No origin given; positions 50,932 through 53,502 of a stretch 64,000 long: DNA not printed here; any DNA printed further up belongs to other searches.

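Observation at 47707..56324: Mevalonate pathway operon fused to squalene biosynthesis (fni-mvk-mvaD-[PMK::HMGR]-hpnC-hpnD-hpnE), including a phosphomevalonate kinase/HMG-CoA reductase fusion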

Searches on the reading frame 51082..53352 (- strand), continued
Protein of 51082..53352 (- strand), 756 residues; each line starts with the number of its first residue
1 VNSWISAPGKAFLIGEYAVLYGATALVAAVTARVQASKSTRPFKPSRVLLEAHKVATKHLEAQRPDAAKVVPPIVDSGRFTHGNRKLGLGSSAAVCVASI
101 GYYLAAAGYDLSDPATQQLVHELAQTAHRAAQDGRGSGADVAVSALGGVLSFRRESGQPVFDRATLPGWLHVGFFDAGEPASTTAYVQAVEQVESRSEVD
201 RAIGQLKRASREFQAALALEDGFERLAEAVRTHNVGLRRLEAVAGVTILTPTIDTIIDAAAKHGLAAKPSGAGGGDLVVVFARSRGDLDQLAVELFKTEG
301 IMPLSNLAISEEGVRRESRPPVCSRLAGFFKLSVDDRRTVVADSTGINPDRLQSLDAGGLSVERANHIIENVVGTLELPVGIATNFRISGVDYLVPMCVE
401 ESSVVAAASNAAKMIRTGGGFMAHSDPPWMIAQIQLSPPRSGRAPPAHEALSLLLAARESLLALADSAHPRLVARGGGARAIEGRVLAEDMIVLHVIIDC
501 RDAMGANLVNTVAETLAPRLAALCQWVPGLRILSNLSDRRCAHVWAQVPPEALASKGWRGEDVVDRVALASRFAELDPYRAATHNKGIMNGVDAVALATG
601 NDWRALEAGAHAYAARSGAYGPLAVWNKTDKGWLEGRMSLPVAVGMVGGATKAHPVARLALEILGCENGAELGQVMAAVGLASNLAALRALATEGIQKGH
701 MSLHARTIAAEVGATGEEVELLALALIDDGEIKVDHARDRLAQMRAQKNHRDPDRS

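Call 48: predict_structure(alignment_id=A1)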
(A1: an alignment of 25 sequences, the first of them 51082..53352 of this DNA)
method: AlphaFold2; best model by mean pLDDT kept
length: 756 residues; sequences in the alignment: 25
mean_pLDDT: 85.8   pTM: 0.83
mean pLDDT of the five models: 85.8, 85.4, 83.8, 82.2, 79.1
residues with pLDDT >= 90: 385; 70-90: 287; 50-70: 62; < 50: 22
segments of 3 or more residues with pLDDT < 50: 375-377, 534-537, 645-650, 697-700, 752-756
pLDDT, mean of each block of 10 residues (from residue 1): 86 91 93 90 88 94 76 90 85 95 94 96 95 81 96 85 92 87 82 92 96 95 96 95 90 95 95 77 89 90 88 93 86 85 88 64 63 57 91 87 82 94 84 89 90 94 91 81 90 87 67 92 90 54 94 90 92 83 88 87 78 83 94 94 53 73 85 92 92 60 78 92 83 86 86 46
secondary structure, 60 per line:
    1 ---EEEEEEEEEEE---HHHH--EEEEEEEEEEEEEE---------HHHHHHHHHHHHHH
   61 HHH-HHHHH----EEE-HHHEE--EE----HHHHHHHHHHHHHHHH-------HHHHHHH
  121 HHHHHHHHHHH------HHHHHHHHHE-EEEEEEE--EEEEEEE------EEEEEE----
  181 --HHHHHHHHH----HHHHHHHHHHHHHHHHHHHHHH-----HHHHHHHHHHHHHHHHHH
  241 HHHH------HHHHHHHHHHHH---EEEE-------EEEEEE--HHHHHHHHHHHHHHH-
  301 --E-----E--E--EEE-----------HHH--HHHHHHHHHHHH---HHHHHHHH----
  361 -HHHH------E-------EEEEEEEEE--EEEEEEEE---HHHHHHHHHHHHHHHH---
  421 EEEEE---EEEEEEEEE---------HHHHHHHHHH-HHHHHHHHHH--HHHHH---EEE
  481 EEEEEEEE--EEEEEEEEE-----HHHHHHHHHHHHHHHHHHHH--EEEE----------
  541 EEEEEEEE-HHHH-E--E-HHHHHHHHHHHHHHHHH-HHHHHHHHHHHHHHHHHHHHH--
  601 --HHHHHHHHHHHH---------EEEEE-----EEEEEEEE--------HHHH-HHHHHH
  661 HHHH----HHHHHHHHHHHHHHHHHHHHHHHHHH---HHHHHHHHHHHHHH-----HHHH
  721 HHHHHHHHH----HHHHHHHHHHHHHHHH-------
elements in order (helices of 4 or more, strands of 3 or more residues): E4-14 H18-21 E24-37 H47-63 H65-69 E74-76 H91-106 H114-131 H138-146 E149-155 E158-164 E171-176 H183-191 H196-217 H223-244 H251-262 E266-269 E277-282 H285-299 E315-317 H334-345 H349-356 H362-365 E380-388 E391-398 H402-417 E421-425 E429-437 H447-456 H458-467 H470-474 E478-488 E491-499 H505-524 E527-530 E541-548 H550-553 H560-576 H578-598 H603-614 E624-628 E634-641 H650-653 H655-664 H669-694 H698-711 H717-729 H734-749

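Call 50: search_protein_representatives(protein=window:51082-53352:-)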
Query: 756 residues. Proteins with E-value up to 0.001 (for the whole library): 8056; up to 1e-10: 4260; up to 1e-30: 1021. The best 150 are listed.
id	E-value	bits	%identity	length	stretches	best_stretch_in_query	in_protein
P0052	1.9e-251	853.1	61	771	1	4-750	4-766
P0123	2.7e-152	525.3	48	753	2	321-748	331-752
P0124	1.9e-136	472.9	44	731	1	5-707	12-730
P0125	4.1e-134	465.2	57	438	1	323-743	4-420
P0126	3.3e-120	419.3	55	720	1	318-731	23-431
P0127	4.9e-120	418.7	53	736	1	324-753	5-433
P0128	8.4e-117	408.0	46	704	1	7-709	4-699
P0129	4.4e-114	399.0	50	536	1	323-749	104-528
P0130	4.5e-114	399.0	42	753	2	323-748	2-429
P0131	2.0e-111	390.3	52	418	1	316-711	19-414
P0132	3.7e-111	389.4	52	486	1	6-482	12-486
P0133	3.8e-111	389.3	43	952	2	326-745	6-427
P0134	6.3e-111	388.6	40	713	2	326-713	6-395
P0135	1.7e-109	383.9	39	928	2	325-748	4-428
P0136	8.1e-109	381.6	50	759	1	324-747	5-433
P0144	3.8e-106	372.8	40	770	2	327-745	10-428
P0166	8.8e-98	345.2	51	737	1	315-708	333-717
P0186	9.4e-93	328.5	46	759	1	307-727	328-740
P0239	1.2e-81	291.9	46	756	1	329-741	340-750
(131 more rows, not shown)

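Call 51: search_protein_families(library=ncbifam, proteins=[P0123, P0124, P0128, P0130, P0133, P0135, P0144, P0166, P0186, P0239], max_evalue=1e-10)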
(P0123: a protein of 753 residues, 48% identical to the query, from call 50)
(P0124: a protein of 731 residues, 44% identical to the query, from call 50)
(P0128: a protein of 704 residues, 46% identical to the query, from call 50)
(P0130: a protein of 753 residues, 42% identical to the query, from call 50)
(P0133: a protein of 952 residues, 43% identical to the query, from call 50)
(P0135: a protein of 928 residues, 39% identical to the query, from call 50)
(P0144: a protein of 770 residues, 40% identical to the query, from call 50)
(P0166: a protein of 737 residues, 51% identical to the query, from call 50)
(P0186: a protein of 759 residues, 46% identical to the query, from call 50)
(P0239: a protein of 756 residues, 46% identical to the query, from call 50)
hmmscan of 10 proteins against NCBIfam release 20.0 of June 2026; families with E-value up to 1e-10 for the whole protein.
P0123 (753 aa): 6 families
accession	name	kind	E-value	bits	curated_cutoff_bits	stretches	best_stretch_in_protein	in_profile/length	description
TIGR00532.1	HMG_CoA_R_NAD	equivalog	4.8e-109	365.2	259.95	1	333-709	21-395/395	hydroxymethylglutaryl-CoA reductase, degradative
TIGR01220.1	Pmev_kin_Gr_pos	equivalog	3.7e-27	95.3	165.7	1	69-289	107-357/358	phosphomevalonate kinase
TIGR00549.1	mevalon_kin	equivalog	9.4e-15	54.8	163.05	0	62-184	81-195/276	mevalonate kinase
NF003036.0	PRK03926.1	equivalog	2.5e-13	49.8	403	1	5-290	4-295/302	mevalonate kinase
TIGR00533.1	HMG_CoA_R_NADP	equivalog_domain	1.4e-12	47.3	441.8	0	370-519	54-205/402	hydroxymethylglutaryl-CoA reductase (NADPH)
NF040957.1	Arch_PMK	equivalog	1.7e-11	44.2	500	0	76-257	89-284/316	phosphomevalonate kinase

P0124 (731 aa): 6 families
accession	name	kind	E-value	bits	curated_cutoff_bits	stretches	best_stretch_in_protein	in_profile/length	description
TIGR00532.1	HMG_CoA_R_NAD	equivalog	4.8e-108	361.9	259.95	1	334-727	10-394/395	hydroxymethylglutaryl-CoA reductase, degradative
TIGR01220.1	Pmev_kin_Gr_pos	equivalog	7.3e-32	110.8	165.7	1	175-318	211-355/358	phosphomevalonate kinase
TIGR00549.1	mevalon_kin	equivalog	2.8e-21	76.3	163.05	1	14-291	1-276/276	mevalonate kinase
NF003036.0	PRK03926.1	equivalog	3e-19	69.2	403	1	12-325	4-299/302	mevalonate kinase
NF040957.1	Arch_PMK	equivalog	2.4e-18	66.7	500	1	12-316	2-308/316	phosphomevalonate kinase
TIGR00533.1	HMG_CoA_R_NADP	equivalog_domain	1.7e-12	47.1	441.8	0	383-455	53-130/402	hydroxymethylglutaryl-CoA reductase (NADPH)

P0128 (704 aa): 5 families
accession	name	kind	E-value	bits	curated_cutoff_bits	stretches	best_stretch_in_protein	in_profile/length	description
TIGR00532.1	HMG_CoA_R_NAD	equivalog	5.7e-100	335.3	259.95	1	315-694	22-394/395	hydroxymethylglutaryl-CoA reductase, degradative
TIGR00549.1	mevalon_kin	equivalog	2.4e-60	204.4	163.05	1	4-287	1-276/276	mevalonate kinase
NF003036.0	PRK03926.1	equivalog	6.5e-42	143.6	403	1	4-310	6-290/302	mevalonate kinase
NF003006.0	PRK03817.1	equivalog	1.8e-16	60.1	443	0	227-291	251-316/352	galactokinase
NF001816.0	PRK00555.1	equivalog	7.5e-12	44.9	509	0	227-300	262-337/363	galactokinase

P0130 (753 aa): 9 families
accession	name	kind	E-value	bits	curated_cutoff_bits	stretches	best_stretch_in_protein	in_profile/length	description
TIGR00532.1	HMG_CoA_R_NAD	equivalog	2e-108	363.1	259.95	1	1-386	20-395/395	hydroxymethylglutaryl-CoA reductase, degradative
TIGR00549.1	mevalon_kin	equivalog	2.9e-65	220.5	163.05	1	446-719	1-276/276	mevalonate kinase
NF003036.0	PRK03926.1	equivalog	5.4e-49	166.9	403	1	445-722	5-270/302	mevalonate kinase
NF003006.0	PRK03817.1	equivalog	5.1e-18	65.2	443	0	653-722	245-315/352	galactokinase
NF003705.0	PRK05322.1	equivalog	8.8e-14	51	385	0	520-582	110-172/388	galactokinase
TIGR00533.1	HMG_CoA_R_NADP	equivalog_domain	9e-14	51.2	441.8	0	47-196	61-205/402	hydroxymethylglutaryl-CoA reductase (NADPH)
NF003472.0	PRK05101.1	equivalog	6.3e-12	45.1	499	0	656-721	277-345/382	galactokinase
TIGR00131.1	gal_kin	equivalog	1.3e-11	44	226.65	0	641-723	270-353/388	galactokinase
NF001816.0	PRK00555.1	equivalog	1.5e-11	43.9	509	0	652-721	255-325/363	galactokinase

P0133 (952 aa): 14 families
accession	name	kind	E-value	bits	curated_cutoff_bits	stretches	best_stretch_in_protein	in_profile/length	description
TIGR00532.1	HMG_CoA_R_NAD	equivalog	1.2e-113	380.4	259.95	1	4-387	22-395/395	hydroxymethylglutaryl-CoA reductase, degradative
TIGR00549.1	mevalon_kin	equivalog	1.7e-68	231.1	163.05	1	452-727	1-276/276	mevalonate kinase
NF002995.0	PRK03759.1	equivalog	6.2e-51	172.7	127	1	770-941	5-178/185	isopentenyl-diphosphate Delta-isomerase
NF003036.0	PRK03926.1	equivalog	1.9e-50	171.7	403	1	449-744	3-284/302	mevalonate kinase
TIGR02150.1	IPP_isom_1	equivalog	2.1e-44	151.1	105.8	1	775-930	2-157/159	isopentenyl-diphosphate delta-isomerase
NF003006.0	PRK03817.1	equivalog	4.3e-22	78.6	443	1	659-737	243-323/352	galactokinase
TIGR01220.1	Pmev_kin_Gr_pos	equivalog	1.8e-16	60.2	165.7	0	610-750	206-353/358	phosphomevalonate kinase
NF003472.0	PRK05101.1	equivalog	1.1e-15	57.4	499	0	661-732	274-348/382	galactokinase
NF003705.0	PRK05322.1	equivalog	6.4e-14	51.5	385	0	660-732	279-353/388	galactokinase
NF040957.1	Arch_PMK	equivalog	1.9e-12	47.3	500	1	450-734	2-292/316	phosphomevalonate kinase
NF041653.1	Nud_hyd_Meth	equivalog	5.3e-12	45.8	300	1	776-933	4-158/170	Nudix hydrolase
NF001816.0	PRK00555.1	equivalog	9.8e-12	44.5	509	0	659-733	254-329/363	galactokinase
NF002288.1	PRK01212.1-4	equivalog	1.9e-11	43.5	194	1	515-738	62-277/303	homoserine kinase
TIGR00131.1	gal_kin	equivalog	3.1e-11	42.8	226.65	0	660-731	280-353/388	galactokinase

P0135 (928 aa): 8 families
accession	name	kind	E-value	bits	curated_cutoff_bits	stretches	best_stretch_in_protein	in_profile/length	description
TIGR00532.1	HMG_CoA_R_NAD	equivalog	8.8e-114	380.8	259.95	1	2-385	21-395/395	hydroxymethylglutaryl-CoA reductase, degradative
TIGR00549.1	mevalon_kin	equivalog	4.5e-69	233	163.05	1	443-716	2-275/276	mevalonate kinase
NF003036.0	PRK03926.1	equivalog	5.1e-55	186.7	403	1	440-734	4-283/302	mevalonate kinase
NF002995.0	PRK03759.1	equivalog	9.7e-49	165.5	127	1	756-919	6-171/185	isopentenyl-diphosphate Delta-isomerase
TIGR02150.1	IPP_isom_1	equivalog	3.4e-44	150.5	105.8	1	759-915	1-157/159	isopentenyl-diphosphate delta-isomerase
NF003006.0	PRK03817.1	equivalog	4.1e-19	68.8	443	0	650-732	244-327/352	galactokinase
TIGR00533.1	HMG_CoA_R_NADP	equivalog_domain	1.5e-11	43.9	441.8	0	44-196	57-206/402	hydroxymethylglutaryl-CoA reductase (NADPH)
NF002288.1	PRK01212.1-4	equivalog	3.4e-11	42.7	194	1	509-733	66-281/303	homoserine kinase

P0144 (770 aa): 11 families
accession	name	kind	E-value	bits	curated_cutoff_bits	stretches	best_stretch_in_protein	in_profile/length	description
TIGR00532.1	HMG_CoA_R_NAD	equivalog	2.2e-104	349.9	259.95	1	10-388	25-395/395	hydroxymethylglutaryl-CoA reductase, degradative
TIGR00549.1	mevalon_kin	equivalog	8.5e-69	232.1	163.05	1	461-739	3-276/276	mevalonate kinase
NF003036.0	PRK03926.1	equivalog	7e-56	189.5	403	1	461-762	8-288/302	mevalonate kinase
NF003006.0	PRK03817.1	equivalog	1.7e-19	70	443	0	674-749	246-322/352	galactokinase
NF003705.0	PRK05322.1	equivalog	4.9e-17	61.7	385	0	671-767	278-380/388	galactokinase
NF003472.0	PRK05101.1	equivalog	1.6e-16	60.3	499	0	461-594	27-165/382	galactokinase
TIGR01220.1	Pmev_kin_Gr_pos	equivalog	3.3e-15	56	165.7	0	619-762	203-351/358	phosphomevalonate kinase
NF002288.1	PRK01212.1-4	equivalog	7e-15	54.8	194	1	531-768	67-297/303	homoserine kinase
NF001816.0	PRK00555.1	equivalog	2.5e-14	53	509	0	675-758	258-345/363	galactokinase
TIGR00131.1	gal_kin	equivalog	3.2e-12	46.1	226.65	0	676-748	284-358/388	galactokinase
NF049969.1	GlMnHpPKinHddA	equivalog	7.8e-12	45.3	600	0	530-603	86-159/338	D-glycero-D-manno-heptose 7-phosphate kinase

P0166 (737 aa): 10 families
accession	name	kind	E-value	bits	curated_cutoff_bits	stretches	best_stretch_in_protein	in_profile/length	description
TIGR00532.1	HMG_CoA_R_NAD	equivalog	3.3e-111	372.3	259.95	1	341-714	21-395/395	hydroxymethylglutaryl-CoA reductase, degradative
NF006421.0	PRK08673.1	subfamily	3.4e-100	335.6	335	1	1-324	1-325/338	3-deoxy-7-phosphoheptulonate synthase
TIGR01361.1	DAHP_synth_Bsub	equivalog_domain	8.1e-91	304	267.75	1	85-324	17-256/260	3-deoxy-7-phosphoheptulonate synthase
NF009933.0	PRK13396.1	subfamily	5.2e-82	275.7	486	1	86-325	93-334/352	3-deoxy-7-phosphoheptulonate synthase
NF009239.0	PRK12595.1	equivalog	7.9e-77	258.6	279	1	87-324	112-349/360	bifunctional 3-deoxy-7-phosphoheptulonate synthase/chorismate mutase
NF041229.1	BagF_FevY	exception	2.2e-76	257.2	700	1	50-324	48-321/340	phospho-2-dehydro-3-deoxyheptonate aldolase BagF/FevY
TIGR01362.1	KDO8P_synth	equivalog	5.1e-23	81.6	314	1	95-324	4-248/258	3-deoxy-8-phosphooctulonate synthase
NF003543.0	PRK05198.1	equivalog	5.2e-23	81.4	242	1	95-323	19-262/273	3-deoxy-8-phosphooctulonate synthase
NF009109.0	PRK12457.1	equivalog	4.5e-17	62.2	457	1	132-321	61-261/281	3-deoxy-8-phosphooctulonate synthase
TIGR00533.1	HMG_CoA_R_NADP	equivalog_domain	3.2e-11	42.8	441.8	0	353-531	31-206/402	hydroxymethylglutaryl-CoA reductase (NADPH)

P0186 (759 aa): 34 families (the best 25 are shown)
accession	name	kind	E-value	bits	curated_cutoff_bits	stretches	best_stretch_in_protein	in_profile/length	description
TIGR00532.1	HMG_CoA_R_NAD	equivalog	1.3e-106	357.2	259.95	1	342-717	22-394/395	hydroxymethylglutaryl-CoA reductase, degradative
TIGR01930.1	AcCoA-C-Actrans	subfamily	4.4e-65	220.1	240.55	2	135-332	163-384/385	acetyl-CoA C-acyltransferase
NF006086.0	PRK08235.1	equivalog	9.2e-52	176.4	526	2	193-333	248-391/393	acetyl-CoA C-acetyltransferase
NF042967.1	AcCoAtase_PhaA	equivalog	4.2e-51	174.3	740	2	123-334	161-395/396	acetyl-CoA acetyltransferase PhaA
NF004206.0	PRK05656.1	subfamily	1.3e-48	166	688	2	192-333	248-391/392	acetyl-CoA C-acetyltransferase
NF006552.0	PRK09051.1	subfamily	8.7e-46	156.9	565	2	191-334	249-394/395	beta-ketothiolase BktB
NF005890.0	PRK07851.1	equivalog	2.2e-44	152.1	580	1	129-335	179-405/406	acetyl-CoA C-acetyltransferase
NF004853.0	PRK06205.1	subfamily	5e-43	147.6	551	2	195-334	258-402/404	acetyl-CoA C-acetyltransferase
NF005404.0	PRK06954.1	subfamily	2.6e-42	145.3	687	2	146-330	211-392/397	acetyl-CoA C-acetyltransferase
NF006551.0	PRK09050.1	subfamily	6.9e-42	143.9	605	2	192-335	254-401/401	3-oxoadipyl-CoA thiolase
NF006030.0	PRK08170.1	equivalog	4.3e-41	141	593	2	136-335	197-433/434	acetyl-CoA C-acetyltransferase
TIGR02430.1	pcaF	equivalog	1.6e-40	139.4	597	2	192-335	253-400/400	3-oxoadipyl-CoA thiolase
NF006090.0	PRK08242.1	equivalog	1.5e-39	136.3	514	1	195-335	260-402/402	acetyl-CoA C-acetyltransferase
NF006553.0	PRK09052.1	equivalog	2.2e-38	132.3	567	2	194-333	256-397/399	acetyl-CoA C-acyltransferase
NF005805.0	PRK07661.1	equivalog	2.6e-38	132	633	2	193-329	247-385/391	acetyl-CoA C-acetyltransferase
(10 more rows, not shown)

P0239 (756 aa): 33 families (the best 25 are shown)
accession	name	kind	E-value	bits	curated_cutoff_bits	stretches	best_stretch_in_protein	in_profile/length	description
TIGR01930.1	AcCoA-C-Actrans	subfamily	6.2e-105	351.3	240.55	1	2-309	73-385/385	acetyl-CoA C-acyltransferase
TIGR00532.1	HMG_CoA_R_NAD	equivalog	2.9e-89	300.1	259.95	1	339-711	26-394/395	hydroxymethylglutaryl-CoA reductase, degradative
NF006552.0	PRK09051.1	subfamily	3.5e-87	293.2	565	1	2-310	81-394/395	beta-ketothiolase BktB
NF004206.0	PRK05656.1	subfamily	7.7e-86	288.6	688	1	2-309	78-391/392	acetyl-CoA C-acetyltransferase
NF042999.1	bketothiol_BktB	equivalog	6.9e-82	275.8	725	1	2-310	80-393/394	beta-ketothiolase BktB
NF005890.0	PRK07851.1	equivalog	1e-81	275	580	1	2-309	80-403/406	acetyl-CoA C-acetyltransferase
NF005152.0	PRK06633.1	equivalog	1.3e-81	274.2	675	1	3-309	80-390/392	acetyl-CoA C-acetyltransferase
NF006551.0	PRK09050.1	subfamily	2.8e-80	270.3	605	1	2-309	80-399/401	3-oxoadipyl-CoA thiolase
TIGR02430.1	pcaF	equivalog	5.5e-80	269.3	597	1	2-309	79-398/400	3-oxoadipyl-CoA thiolase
NF005805.0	PRK07661.1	equivalog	1.8e-79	267.5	633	1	2-309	80-389/391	acetyl-CoA C-acetyltransferase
NF006553.0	PRK09052.1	equivalog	7e-79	265.7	567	1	2-309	85-397/399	acetyl-CoA C-acyltransferase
NF006086.0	PRK08235.1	equivalog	8.9e-78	262.1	526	1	2-309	78-391/393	acetyl-CoA C-acetyltransferase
NF005033.0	PRK06445.1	equivalog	3.7e-77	260.1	511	1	2-310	86-394/395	acetyl-CoA C-acetyltransferase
NF006510.0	PRK08947.1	equivalog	2.3e-76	257.3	519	1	2-309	81-385/387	acetyl-CoA C-acyltransferase FadA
NF006090.0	PRK08242.1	equivalog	1e-72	245.5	514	2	161-309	252-400/402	acetyl-CoA C-acetyltransferase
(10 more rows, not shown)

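Call 56: find_encoding_contigs(protein=P0108, flank=8000, max_places=1)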
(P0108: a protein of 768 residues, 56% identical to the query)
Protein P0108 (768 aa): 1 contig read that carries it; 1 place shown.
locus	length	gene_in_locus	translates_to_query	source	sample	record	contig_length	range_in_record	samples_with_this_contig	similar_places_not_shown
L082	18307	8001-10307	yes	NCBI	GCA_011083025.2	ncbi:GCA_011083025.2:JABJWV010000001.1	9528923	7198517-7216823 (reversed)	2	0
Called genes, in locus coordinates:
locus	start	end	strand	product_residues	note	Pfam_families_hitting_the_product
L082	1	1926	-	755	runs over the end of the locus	PF02897:Peptidase_S9_N, PF00326:Peptidase_S9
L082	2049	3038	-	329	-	PF01545:Cation_efflux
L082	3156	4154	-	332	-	PF00749:tRNA-synt_1c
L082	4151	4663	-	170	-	-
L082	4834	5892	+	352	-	PF01070:FMN_dh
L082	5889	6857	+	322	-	PF00288:GHMP_kinases_N, PF08544:GHMP_kinases_C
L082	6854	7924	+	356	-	PF22700:MVD-like_N, PF18376:MDD_C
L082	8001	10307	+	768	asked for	PF00288:GHMP_kinases_N (weak), PF08544:GHMP_kinases_C (weak), PF00368:HMG-CoA_red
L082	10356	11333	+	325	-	PF00494:SQS_PSY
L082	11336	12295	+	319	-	PF00494:SQS_PSY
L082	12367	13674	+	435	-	PF01839:FG-GAP (faint), PF13517:FG-GAP_3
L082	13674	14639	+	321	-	-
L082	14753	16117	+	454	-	PF00890:FAD_binding_2 (weak), PF01266:DAO (weak), PF01593:Amino_oxidase, PF07992:Pyr_redox_2 (faint), PF12831:FAD_oxidored (weak), PF13450:NAD_binding_8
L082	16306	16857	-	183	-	PF00156:Pribosyltran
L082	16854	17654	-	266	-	PF01975:SurE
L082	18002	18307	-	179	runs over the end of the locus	PF00376:MerR (weak), PF13411:MerR_1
